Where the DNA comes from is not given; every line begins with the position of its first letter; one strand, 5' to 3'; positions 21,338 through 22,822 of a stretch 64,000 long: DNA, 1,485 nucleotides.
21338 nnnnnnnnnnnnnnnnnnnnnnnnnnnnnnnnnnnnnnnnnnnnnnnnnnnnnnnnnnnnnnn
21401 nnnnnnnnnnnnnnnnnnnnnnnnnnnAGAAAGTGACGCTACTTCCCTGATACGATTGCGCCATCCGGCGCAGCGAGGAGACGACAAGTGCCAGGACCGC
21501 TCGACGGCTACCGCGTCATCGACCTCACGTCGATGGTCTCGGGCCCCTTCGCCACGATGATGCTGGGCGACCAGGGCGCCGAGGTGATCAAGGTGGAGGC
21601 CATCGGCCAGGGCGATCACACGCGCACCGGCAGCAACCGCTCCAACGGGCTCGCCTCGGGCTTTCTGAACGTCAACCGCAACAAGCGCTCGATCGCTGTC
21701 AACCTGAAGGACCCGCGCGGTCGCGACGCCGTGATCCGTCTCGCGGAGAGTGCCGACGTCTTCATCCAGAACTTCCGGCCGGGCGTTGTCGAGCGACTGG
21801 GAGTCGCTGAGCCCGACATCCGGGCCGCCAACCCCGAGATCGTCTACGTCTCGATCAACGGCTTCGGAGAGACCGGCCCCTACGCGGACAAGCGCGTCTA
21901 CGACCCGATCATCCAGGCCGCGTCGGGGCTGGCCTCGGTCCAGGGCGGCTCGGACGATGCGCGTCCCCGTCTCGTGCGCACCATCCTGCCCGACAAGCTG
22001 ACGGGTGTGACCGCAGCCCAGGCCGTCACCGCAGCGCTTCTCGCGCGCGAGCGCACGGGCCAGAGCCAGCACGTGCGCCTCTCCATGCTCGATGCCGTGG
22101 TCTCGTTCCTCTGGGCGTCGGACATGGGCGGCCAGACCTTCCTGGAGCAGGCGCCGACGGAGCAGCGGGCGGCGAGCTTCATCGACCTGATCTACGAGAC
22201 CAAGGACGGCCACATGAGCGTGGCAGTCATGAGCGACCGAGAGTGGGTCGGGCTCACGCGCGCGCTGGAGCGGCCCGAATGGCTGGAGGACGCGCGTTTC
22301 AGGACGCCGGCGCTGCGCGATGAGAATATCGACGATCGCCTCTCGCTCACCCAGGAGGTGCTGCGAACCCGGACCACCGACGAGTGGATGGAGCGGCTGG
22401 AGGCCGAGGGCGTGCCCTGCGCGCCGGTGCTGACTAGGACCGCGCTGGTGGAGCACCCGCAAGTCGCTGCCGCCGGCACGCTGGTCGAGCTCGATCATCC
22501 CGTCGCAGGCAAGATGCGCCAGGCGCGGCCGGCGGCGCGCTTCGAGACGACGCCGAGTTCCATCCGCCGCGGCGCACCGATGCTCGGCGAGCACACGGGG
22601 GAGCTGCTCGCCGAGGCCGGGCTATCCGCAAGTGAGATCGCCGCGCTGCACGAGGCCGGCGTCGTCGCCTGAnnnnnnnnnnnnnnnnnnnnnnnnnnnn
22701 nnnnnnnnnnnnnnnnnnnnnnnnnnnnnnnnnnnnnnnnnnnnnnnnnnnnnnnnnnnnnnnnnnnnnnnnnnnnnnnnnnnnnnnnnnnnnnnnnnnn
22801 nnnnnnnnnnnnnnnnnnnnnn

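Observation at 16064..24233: Nine-gene co-directional nitrile/amide cluster with an enzyme combination I cannot match to a described pathway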

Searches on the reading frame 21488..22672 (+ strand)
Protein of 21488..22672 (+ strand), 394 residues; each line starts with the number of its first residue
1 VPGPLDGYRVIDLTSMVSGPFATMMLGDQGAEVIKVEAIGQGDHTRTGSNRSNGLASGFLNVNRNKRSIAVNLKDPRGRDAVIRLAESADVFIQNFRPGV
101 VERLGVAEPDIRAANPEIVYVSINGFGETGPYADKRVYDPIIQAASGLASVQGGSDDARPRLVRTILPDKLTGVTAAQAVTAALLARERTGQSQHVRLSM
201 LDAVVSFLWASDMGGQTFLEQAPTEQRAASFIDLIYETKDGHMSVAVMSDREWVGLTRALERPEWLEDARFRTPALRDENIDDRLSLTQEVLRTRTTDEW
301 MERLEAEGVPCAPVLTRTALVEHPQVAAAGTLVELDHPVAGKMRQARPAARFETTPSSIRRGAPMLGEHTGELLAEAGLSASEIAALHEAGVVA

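Call 3: search_protein_families(library=pfam, proteins=[window:21488-22672:+], max_evalue=0.01)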
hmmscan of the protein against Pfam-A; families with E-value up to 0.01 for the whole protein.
window:21488-22672:+ (394 aa): 1 family
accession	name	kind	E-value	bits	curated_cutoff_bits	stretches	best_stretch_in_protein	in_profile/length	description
PF02515.22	CoA_transf_3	-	1.5e-112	376.8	23.3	1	5-370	1-366/366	CoA-transferase family III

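Call 4: search_protein_families(library=ncbifam, proteins=[window:21488-22672:+], max_evalue=0.01)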
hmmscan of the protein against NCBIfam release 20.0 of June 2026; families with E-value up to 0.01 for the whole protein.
window:21488-22672:+ (394 aa): 7 families
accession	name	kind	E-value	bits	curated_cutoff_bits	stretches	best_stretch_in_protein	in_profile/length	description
NF003809.0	PRK05398.1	subfamily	1.4e-78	264.4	442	2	3-207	3-207/416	formyl-CoA transferase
TIGR03253.1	oxalate_frc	equivalog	3.6e-73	246.7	504.2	2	4-207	3-206/416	formyl-CoA transferase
NF052585.1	SucGlutTfsCaiB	equivalog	5.1e-66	222.9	750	1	3-377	6-388/394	succinate--glutarate CoA-transferase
NF008511.0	PRK11430.1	equivalog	3.6e-62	210.7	522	1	3-367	8-369/381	CoA:oxalate CoA-transferase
NF041294.1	Scnl_mescCoAtase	equivalog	3.2e-60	204.3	700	1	5-374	4-380/381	succinyl-CoA:mesaconate CoA-transferase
NF002914.1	PRK03525.1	equivalog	1.5e-37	129.5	413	1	3-393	8-397/400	L-carnitine CoA-transferase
TIGR04253.1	mesacon_CoA_iso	equivalog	5.2e-24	85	725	1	4-394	2-401/403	2-methylfumaryl-CoA isomerase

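Call 32: search_solved_structures(query=window:21488-22672:+, max_evalue=1e-10)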
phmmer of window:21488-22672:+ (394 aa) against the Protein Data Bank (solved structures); distinct sequences matched with E-value up to 1e-10: 35.
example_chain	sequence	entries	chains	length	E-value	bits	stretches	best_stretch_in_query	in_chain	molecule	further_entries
9br6_A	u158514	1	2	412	3.2e-70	240.5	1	4-392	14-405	Succinate--hydroxymethylglutarate CoA-transferase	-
9br7_A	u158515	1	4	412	8.8e-70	239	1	4-392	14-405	Succinate--hydroxymethylglutarate CoA-transferase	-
10uh_A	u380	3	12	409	7.4e-64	219.5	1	4-393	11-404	Formyl-coenzyme a transferase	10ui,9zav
1pt5_A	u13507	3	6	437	7.1e-58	199.9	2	2-207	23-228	Hypothetical protein yfdW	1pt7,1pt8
1pqy_A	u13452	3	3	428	8e-58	199.7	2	3-207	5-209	Hypothetical protein yfdW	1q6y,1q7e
4hl6_A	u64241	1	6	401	2e-57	198.4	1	2-369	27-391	Uncharacterized protein YfdE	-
3ubm_A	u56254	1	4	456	1e-55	192.8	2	4-207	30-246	Formyl-CoA:oxalate CoA-transferase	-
2vjo_A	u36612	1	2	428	2.2e-50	175.2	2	2-208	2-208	FORMYL-COENZYME A TRANSFERASE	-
2vjq_A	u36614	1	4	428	3.7e-50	174.5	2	2-208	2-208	FORMYL-COENZYME A TRANSFERASE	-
2vjn_A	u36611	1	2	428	4.1e-50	174.3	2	2-208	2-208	FORMYL-COENZYME A TRANSFERASE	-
1p5h_A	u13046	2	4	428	4.1e-50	174.3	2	2-208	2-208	Formyl-coenzyme A transferase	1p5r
2vjk_A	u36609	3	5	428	4.1e-50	174.3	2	2-208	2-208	FORMYL-COENZYME A TRANSFERASE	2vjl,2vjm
2vjp_A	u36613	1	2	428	5e-50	174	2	2-208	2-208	FORMYL-COENZYME A TRANSFERASE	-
1t4c_A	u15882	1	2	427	7.7e-50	173.4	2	4-208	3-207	Formyl-CoA:oxalate CoA-transferase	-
5yit_A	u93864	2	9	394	8.2e-50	173.3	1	4-375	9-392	CoA transferase III | Uncharacterized protein Rv3272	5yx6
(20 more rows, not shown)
